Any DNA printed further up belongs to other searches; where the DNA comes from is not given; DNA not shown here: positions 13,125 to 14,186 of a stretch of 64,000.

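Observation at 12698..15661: TA/defence-like islet: Phd antitoxin with decayed PIN toxin, dCTP-deaminase-like/TM fusion, GNAT and Fic genes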

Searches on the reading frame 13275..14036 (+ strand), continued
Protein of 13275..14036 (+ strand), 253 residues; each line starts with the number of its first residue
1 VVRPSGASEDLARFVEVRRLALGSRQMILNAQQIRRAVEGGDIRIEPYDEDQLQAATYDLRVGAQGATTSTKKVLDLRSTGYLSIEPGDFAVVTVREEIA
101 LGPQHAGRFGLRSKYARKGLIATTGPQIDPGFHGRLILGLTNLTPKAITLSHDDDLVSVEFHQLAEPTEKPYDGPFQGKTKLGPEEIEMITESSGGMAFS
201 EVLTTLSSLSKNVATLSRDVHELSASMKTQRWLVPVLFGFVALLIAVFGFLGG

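Call 18: find_related_loci(query=A2, collection=genome_contigs, flank=10000)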
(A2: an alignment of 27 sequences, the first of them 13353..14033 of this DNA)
Query A2 (227 aa) in genome_contigs; peptide patterns used: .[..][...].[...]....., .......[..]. (x = any residue, [..] = any of these).
69 stretches matched a pattern; 48 encode a relative of the query (tblastn E <= 1e-3); 48 distinct loci.
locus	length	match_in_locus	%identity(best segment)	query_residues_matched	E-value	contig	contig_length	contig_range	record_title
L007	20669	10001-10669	81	1-224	1e-120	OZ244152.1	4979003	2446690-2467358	MAG: Candidatus Multivorans sp. isolate afea6ae8-3198-4470-b6a0-f74c278aea2c genome assembly, chromosome: 1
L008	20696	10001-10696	71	1-226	4e-110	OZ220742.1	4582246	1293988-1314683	MAG: Thermoanaerobaculia bacterium isolate 0db66e92-d31a-4200-8262-fff8455c21c0 genome assembly, chromosome: 1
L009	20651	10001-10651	64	1-224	8e-94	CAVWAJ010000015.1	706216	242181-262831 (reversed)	MAG: Terriglobia bacterium isolate MFD03726.bin.1.222 genome assembly, contig: contig_28361, whole genome shotgun sequen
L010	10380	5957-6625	64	1-226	3e-92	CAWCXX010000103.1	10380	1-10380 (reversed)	MAG: uncultured Acidobacteriaceae bacterium isolate MFD03044.bin.2.56 genome assembly, contig: contig_69468, whole genom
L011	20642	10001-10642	63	1-225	3e-92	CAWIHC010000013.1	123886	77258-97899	MAG: uncultured Acidobacteriaceae bacterium isolate MFD01231.bin.2.35 genome assembly, contig: contig_34044, whole genom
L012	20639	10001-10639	64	1-214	5e-92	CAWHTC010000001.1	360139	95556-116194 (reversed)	MAG: uncultured Alphaproteobacteria bacterium isolate MFD09212.bin.1.104 genome assembly, contig: contig_25902, whole ge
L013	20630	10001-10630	65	1-211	3e-91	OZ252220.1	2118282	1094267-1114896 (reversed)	MAG: Alphaproteobacteria bacterium isolate 7764d23f-edc5-4436-ada9-d5fc786cab2e genome assembly, chromosome: 1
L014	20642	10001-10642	62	1-222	7e-91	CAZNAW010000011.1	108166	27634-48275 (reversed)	MAG TPA_asm: uncultured Terracidiphilus sp. isolate binchicken_co3_243 genome assembly, contig: NODE_432_length_108166_c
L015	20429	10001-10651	62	1-221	1e-90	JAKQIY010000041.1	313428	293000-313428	MAG: bacterium isolate USDV_maxbin.027 k141_40242, whole genome shotgun sequence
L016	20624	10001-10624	65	1-209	9e-91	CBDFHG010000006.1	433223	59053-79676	MAG: Thermohalobaculum sp. isolate 6f21eef3-4e04-431d-82cf-8d107b5bd39d genome assembly, contig: contig_6, whole genome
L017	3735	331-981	61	1-221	2e-90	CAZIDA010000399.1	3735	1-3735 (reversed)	MAG TPA_asm: uncultured Acidobacteriota bacterium isolate SRP271791_co2_76 genome assembly, contig: NODE_8276_length_373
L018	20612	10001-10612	65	1-212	3e-89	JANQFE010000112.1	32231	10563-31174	MAG: Thermodesulfobacteriota bacterium isolate PL23a_bin.71 k99_3107982, whole genome shotgun sequence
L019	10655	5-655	61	1-225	6e-88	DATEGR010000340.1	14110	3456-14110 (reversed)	MAG TPA_asm: Verrucomicrobiia bacterium isolate SMAG_U8790 k141_1070489, whole genome shotgun sequence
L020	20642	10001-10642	59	1-222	5e-88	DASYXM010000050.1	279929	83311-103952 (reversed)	MAG TPA_asm: Bryobacteraceae bacterium isolate SMAG_U6308 k141_308064, whole genome shotgun sequence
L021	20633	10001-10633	60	1-212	8e-86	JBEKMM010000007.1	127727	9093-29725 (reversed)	MAG: Candidatus Limnocylindrales bacterium isolate SPRUCE 394 SPRUCE_394_7, whole genome shotgun sequence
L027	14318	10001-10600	62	1-208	2e-83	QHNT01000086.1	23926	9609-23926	MAG: Verrucomicrobia bacterium isolate AV7 14_0929_05_30cm_scaffold_2886_curated, whole genome shotgun sequence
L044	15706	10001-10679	56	1-221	6e-71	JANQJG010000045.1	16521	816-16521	MAG: Rhodospirillales bacterium isolate PL25a_bin.107 k99_1804440, whole genome shotgun sequence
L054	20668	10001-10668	59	1-224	4e-58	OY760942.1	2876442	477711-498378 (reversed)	MAG: Xanthomonadales bacterium isolate 56ca4f93-a572-40e9-8799-c9c81aedc247 genome assembly, chromosome: 1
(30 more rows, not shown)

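Call 26: search_protein_families(library=pfam, alignment_id=A3, max_evalue=0.00001)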
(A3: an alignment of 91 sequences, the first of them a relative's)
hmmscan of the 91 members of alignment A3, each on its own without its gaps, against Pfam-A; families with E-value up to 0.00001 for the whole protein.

A. member 1, L001:749-5551:+ (1601 aa): 7 families
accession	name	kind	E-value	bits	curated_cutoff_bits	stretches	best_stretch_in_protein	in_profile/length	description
PF13195.11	DUF4011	-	3.2e-37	128.4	22.2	1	39-224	1-158/158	Protein of unknown function (DUF4011)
PF18741.7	MTES_1575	-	3.3e-37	126.9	38.2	1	1286-1382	1-95/96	REase_MTES_1575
PF13086.12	AAA_11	-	9.5e-20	71.9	27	2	338-423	3-93/257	AAA domain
PF11784.13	DUF3320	-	1.5e-13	50.9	25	1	1434-1480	3-50/50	Protein of unknown function (DUF3320)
PF13087.12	AAA_12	-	2.5e-13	50.5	27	1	1052-1240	11-192/195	AAA domain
PF13604.12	AAA_30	-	3.1e-10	40.5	27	1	338-397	3-64/191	AAA domain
PF13245.12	AAA_19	-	1.6e-09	38.5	25.1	0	342-399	2-61/134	AAA domain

B. families by the number of members that match (of 91 scanned): 71 families (the first 25 are shown)
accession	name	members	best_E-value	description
PF03400.19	DDE_Tnp_IS1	3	7.7e-09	IS1 transposase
PF01071.24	GARS_A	2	1.5e-65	Phosphoribosylglycinamide synthetase, ATP-grasp (A) domain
PF01987.23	AIM24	2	1.4e-33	Mitochondrial biogenesis AIM24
PF02843.22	GARS_C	2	3.2e-33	Phosphoribosylglycinamide synthetase, C domain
PF02844.21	GARS_N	2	8.7e-30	Phosphoribosylglycinamide synthetase, N domain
PF13274.11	SocA_Panacea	2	3e-20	Antitoxin SocA-like, Panacea domain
PF02222.28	ATP-grasp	2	8e-11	ATP-grasp domain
PF13610.12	DDE_Tnp_IS240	2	6.2e-08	DDE domain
PF02574.22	S-methyl_trans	1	1.1e-59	Homocysteine S-methyltransferase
PF02541.22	Ppx-GppA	1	1.2e-56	Ppx/GppA phosphatase family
PF01476.26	LysM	1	1.5e-46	LysM domain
PF00872.24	Transposase_mut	1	1.7e-44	Transposase, Mutator family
PF07228.17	SpoIIE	1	3.5e-43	Stage II sporulation protein E (SpoIIE)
PF01242.24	PTPS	1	4.7e-39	6-pyruvoyl tetrahydropterin synthase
PF00756.26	Esterase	1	6.2e-38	Putative esterase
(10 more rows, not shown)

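Call 27: search_protein_families(library=pfam, alignment_id=A4, max_evalue=0.00001)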
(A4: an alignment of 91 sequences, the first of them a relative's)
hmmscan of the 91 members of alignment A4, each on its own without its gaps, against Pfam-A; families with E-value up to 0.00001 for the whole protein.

A. member 1, L029:10733-11392:- (220 aa): 1 family
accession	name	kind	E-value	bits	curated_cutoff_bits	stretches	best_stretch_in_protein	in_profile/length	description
PF06283.17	ThuA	-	1e-51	176.6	33.4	1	4-212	2-209/209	Trehalose utilisation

B. families by the number of members that match (of 91 scanned): 101 families (the first 25 are shown)
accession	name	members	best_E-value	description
PF00884.28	Sulfatase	3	4.7e-53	Sulfatase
PF16347.10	SGSH_C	3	7.3e-19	N-sulphoglucosamine sulphohydrolase, C-terminal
PF01381.28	HTH_3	3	1.9e-11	Helix-turn-helix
PF13560.12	HTH_31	3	6.1e-11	Helix-turn-helix domain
PF00133.28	tRNA-synt_1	2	1.4e-134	tRNA synthetases class I (I, L, M and V)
PF08264.19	Anticodon_1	2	2.6e-43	Anticodon-binding domain of tRNA ligase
PF01609.27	DDE_Tnp_1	2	3.4e-22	Transposase DDE domain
PF00717.28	Peptidase_S24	2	3.3e-20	Peptidase S24-like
PF00027.35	cNMP_binding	2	1.1e-17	Cyclic nucleotide-binding domain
PF09334.17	tRNA-synt_1g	2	4.7e-17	tRNA synthetases class I (M)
PF13565.12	HTH_32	2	5.8e-17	Homeodomain-like domain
PF13551.12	HTH_29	2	1e-13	Winged helix-turn helix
PF10458.14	Val_tRNA-synt_C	2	2.3e-13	Valyl tRNA synthetase tRNA binding arm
PF13603.12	tRNA-synt_1_2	2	2.3e-13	Leucyl-tRNA synthetase, editing domain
PF13384.12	HTH_23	2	1e-11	Homeodomain-like domain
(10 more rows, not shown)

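Call 28: search_protein_families(library=padloc, alignment_id=A3, max_evalue=0.00001)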
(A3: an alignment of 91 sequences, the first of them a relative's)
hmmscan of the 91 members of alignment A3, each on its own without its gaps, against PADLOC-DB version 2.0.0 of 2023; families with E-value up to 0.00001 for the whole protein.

A. member 1, L001:749-5551:+ (1601 aa): 8 families
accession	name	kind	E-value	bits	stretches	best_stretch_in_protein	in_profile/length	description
PDLC05009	PDC-S37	-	0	1688.8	1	28-1595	5-1541/1550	-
PDLC02194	Hhe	-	1.3e-208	693.7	2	810-1388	1206-1785/1911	-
PDLC03920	MkoA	-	3.3e-31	106.5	2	976-1235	791-1069/1112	-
PDLC03924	MkoC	-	1.9e-24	83.9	1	977-1245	671-947/1136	-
PDLC03921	MkoA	-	2e-11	40.3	1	976-1083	1296-1398/1607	-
PDLC04140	mad8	-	5e-08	30.8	1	340-434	16-120/314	mads_8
PDLC01734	typeIV_RecD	-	1.8e-06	24.5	0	334-386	338-389/763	RecD_0_IVD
PDLC05035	PDC-S53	-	7e-06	22.4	0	974-1015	575-618/900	-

B. families by the number of members that match (of 91 scanned): 27 families (the first 25 are shown)
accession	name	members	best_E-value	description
PDLC05009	PDC-S37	1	0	-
PDLC02780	SspC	1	0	SspC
PDLC02779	SspC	1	1.2e-222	SspC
PDLC02194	Hhe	1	1.3e-208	-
PDLC02781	SspC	1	4.1e-185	SspC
PDLC02770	SspC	1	2.2e-173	SspC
PDLC02778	SspC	1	2e-167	SspC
PDLC02775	SspC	1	2.1e-159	SspC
PDLC02774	SspC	1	3.8e-153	SspC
PDLC02782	SspD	1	1.7e-134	SspD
PDLC02772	SspC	1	1.7e-123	SspC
PDLC02478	BrxC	1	1e-117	BrxC-PglY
PDLC02777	SspC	1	3.9e-112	SspC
PDLC02773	SspC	1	4e-102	SspC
PDLC02776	SspC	1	4.4e-99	SspC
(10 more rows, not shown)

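Call 29: search_protein_families(library=padloc, alignment_id=A4, max_evalue=0.00001)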
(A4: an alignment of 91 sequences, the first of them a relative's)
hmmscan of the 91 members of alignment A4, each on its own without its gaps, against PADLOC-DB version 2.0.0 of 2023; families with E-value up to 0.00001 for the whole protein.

A. member 1, L029:10733-11392:- (220 aa): 0 families

B. families by the number of members that match (of 91 scanned): 33 families (the first 25 are shown)
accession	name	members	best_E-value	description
PDLC03954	RmrA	3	1.2e-64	-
PDLC03949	RmrA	3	3.1e-64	-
PDLC03947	RmrA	3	2.3e-62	-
PDLC03952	RmrA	2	3.2e-51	-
PDLC02371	PycTIR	2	9.5e-12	-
PDLC00731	Effector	2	2e-10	TIR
PDLC00732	Effector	2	4.2e-07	TIR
PDLC00730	Effector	2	2e-06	TIR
PDLC05009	PDC-S37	1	0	-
PDLC02194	Hhe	1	3.1e-215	-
PDLC03951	RmrA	1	3.5e-57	-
PDLC03944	RmrA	1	8.9e-55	-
PDLC03948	RmrA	1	4.1e-54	-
PDLC03955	RmrA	1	2.3e-49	-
PDLC03953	RmrA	1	1.1e-47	-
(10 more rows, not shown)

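Call 31: search_protein_families(library=pfam, proteins=[L020:8959-9921:+, L027:9010-9945:+, L021:7783-8841:-, L012:11019-11999:+, L019:1831-2739:+, L044:8744-9823:+, L054:8822-9898:+, L054:8238-8816:+, L020:10865-11875:+, L018:10765-11484:-], max_evalue=0.001)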
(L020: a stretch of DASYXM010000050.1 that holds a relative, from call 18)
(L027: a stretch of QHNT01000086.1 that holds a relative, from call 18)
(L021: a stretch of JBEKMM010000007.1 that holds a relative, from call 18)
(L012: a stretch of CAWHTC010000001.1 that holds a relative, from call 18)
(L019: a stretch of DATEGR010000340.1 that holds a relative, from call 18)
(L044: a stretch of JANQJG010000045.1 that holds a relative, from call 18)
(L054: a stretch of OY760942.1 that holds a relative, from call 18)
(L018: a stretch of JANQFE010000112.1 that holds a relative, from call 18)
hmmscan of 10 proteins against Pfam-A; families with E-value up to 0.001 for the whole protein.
L020:8959-9921:+ (321 aa): 2 families
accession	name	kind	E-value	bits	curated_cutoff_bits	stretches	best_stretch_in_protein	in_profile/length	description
PF03400.19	DDE_Tnp_IS1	-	7.7e-09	36.4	24.1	1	245-287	83-125/131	IS1 transposase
PF13610.12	DDE_Tnp_IS240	-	2e-06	28.4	27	1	141-203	18-80/139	DDE domain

L027:9010-9945:+ (312 aa): 1 family
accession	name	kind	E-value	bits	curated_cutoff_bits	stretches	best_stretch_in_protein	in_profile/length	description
PF03400.19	DDE_Tnp_IS1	-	7.7e-06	26.7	24.1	0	106-181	6-71/131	IS1 transposase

L021:7783-8841:- (353 aa): 1 family
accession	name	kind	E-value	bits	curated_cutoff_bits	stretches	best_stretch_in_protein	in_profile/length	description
PF03400.19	DDE_Tnp_IS1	-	1.2e-07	32.5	24.1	1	270-309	83-122/131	IS1 transposase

L012:11019-11999:+ (327 aa): 2 families
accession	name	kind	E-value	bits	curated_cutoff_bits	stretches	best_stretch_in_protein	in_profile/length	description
PF12762.13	DDE_Tnp_IS1595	-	5.3e-35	121.1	27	1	149-291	6-153/153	ISXO2-like transposase domain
PF12760.12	Zn_ribbon_IS1595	-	5.7e-11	42.6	25.4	1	23-72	2-45/46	Transposase zinc-ribbon domain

L019:1831-2739:+ (303 aa): 6 families
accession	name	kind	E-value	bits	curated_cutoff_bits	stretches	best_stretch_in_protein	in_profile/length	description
PF01370.27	Epimerase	-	9.7e-23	81.3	20.9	1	4-216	2-238/240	NAD dependent epimerase/dehydratase family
PF01073.25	3Beta_HSD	-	1.6e-10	40.9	22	1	5-240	3-272/280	3-beta hydroxysteroid dehydrogenase/isomerase family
PF04321.23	RmlD_sub_bind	-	1.4e-08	34.6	27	1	1-180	1-167/287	RmlD substrate binding domain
PF13460.12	NAD_binding_10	-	4.5e-08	33.6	27.2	1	9-207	4-182/184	NAD(P)H-binding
PF16363.11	GDP_Man_Dehyd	-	2.2e-05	24.5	27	1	7-276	4-323/332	GDP-mannose 4,6 dehydratase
PF02254.24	TrkA_N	-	6.9e-05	23.6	23.8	1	4-70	2-69/116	TrkA-N domain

L044:8744-9823:+ (360 aa): 8 families
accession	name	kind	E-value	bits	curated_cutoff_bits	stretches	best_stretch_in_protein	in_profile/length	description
PF00154.27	RecA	-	1.4e-146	487.3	27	1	18-280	1-262/262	recA bacterial DNA recombination protein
PF21096.2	RecA_C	-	7.3e-26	90.5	27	1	283-338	1-56/57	RecA C-terminal domain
PF08423.17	Rad51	-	2e-09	37.5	22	1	50-238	7-211/244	Rad51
PF06745.19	ATPase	-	6e-09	36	26.6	1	51-126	1-78/231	KaiC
PF13479.12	AAA_24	-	8.5e-05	22.9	27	1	72-161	4-77/195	AAA domain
PF01637.24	ATPase_2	-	0.00011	22.5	33.2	1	72-118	22-68/225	ATPase domain predominantly from Archaea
PF13481.12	AAA_25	-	0.00022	21.3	27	0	66-159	29-154/195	AAA domain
PF13191.12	AAA_16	-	0.00048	21.1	32.6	1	68-190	22-124/167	AAA ATPase domain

L054:8822-9898:+ (359 aa): 4 families
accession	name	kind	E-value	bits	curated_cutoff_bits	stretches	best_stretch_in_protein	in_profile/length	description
PF06114.19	Peptidase_M78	-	7e-21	74.7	22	1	160-271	2-122/123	IrrE N-terminal-like domain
PF01381.28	HTH_3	-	2.8e-10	40.5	23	1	15-63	5-53/55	Helix-turn-helix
PF12844.13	HTH_19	-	5.6e-07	29.8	30.2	1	13-63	6-56/64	Helix-turn-helix domain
PF13560.12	HTH_31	-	6e-06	26.9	27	1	15-61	10-57/64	Helix-turn-helix domain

L054:8238-8816:+ (193 aa): 0 families

L020:10865-11875:+ (337 aa): 1 family
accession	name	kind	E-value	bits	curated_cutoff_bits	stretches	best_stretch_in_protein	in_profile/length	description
PF01987.23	AIM24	-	1.4e-33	116.8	25.7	1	129-330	2-205/205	Mitochondrial biogenesis AIM24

L018:10765-11484:- (240 aa): 2 families
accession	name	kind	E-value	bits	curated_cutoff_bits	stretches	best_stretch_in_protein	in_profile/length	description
PF13610.12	DDE_Tnp_IS240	-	6.2e-08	33.3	27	1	91-154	17-79/139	DDE domain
PF03400.19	DDE_Tnp_IS1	-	1.1e-07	32.7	24.1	1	194-228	81-115/131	IS1 transposase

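Call 41: predict_structure(alignment_id=A2)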
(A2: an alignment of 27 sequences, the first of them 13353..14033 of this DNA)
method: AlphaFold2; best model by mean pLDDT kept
length: 227 residues; sequences in the alignment: 27
mean_pLDDT: 83.9   pTM: 0.71
mean pLDDT of the five models: 83.9, 83.6, 83.3, 82.9, 77.4
residues with pLDDT >= 90: 136; 70-90: 43; 50-70: 19; < 50: 29
segments of 3 or more residues with pLDDT < 50: 167-191
pLDDT, mean of each block of 10 residues (from residue 1): 98 98 98 98 89 96 93 98 95 84 97 92 97 98 95 86 56 45 44 51 65 83 74
secondary structure, 60 per line:
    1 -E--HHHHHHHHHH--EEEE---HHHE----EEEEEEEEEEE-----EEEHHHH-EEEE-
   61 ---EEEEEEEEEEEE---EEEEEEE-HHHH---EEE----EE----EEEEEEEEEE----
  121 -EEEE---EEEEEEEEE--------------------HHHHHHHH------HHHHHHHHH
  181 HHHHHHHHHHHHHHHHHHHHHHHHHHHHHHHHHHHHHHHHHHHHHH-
elements in order: H5-14 E17-20 E32-42 E48-50 H51-54 E56-59 E64-75 E79-85 H87-90 E94-96 E107-116 E122-125 E129-137 H158-165 H172-226
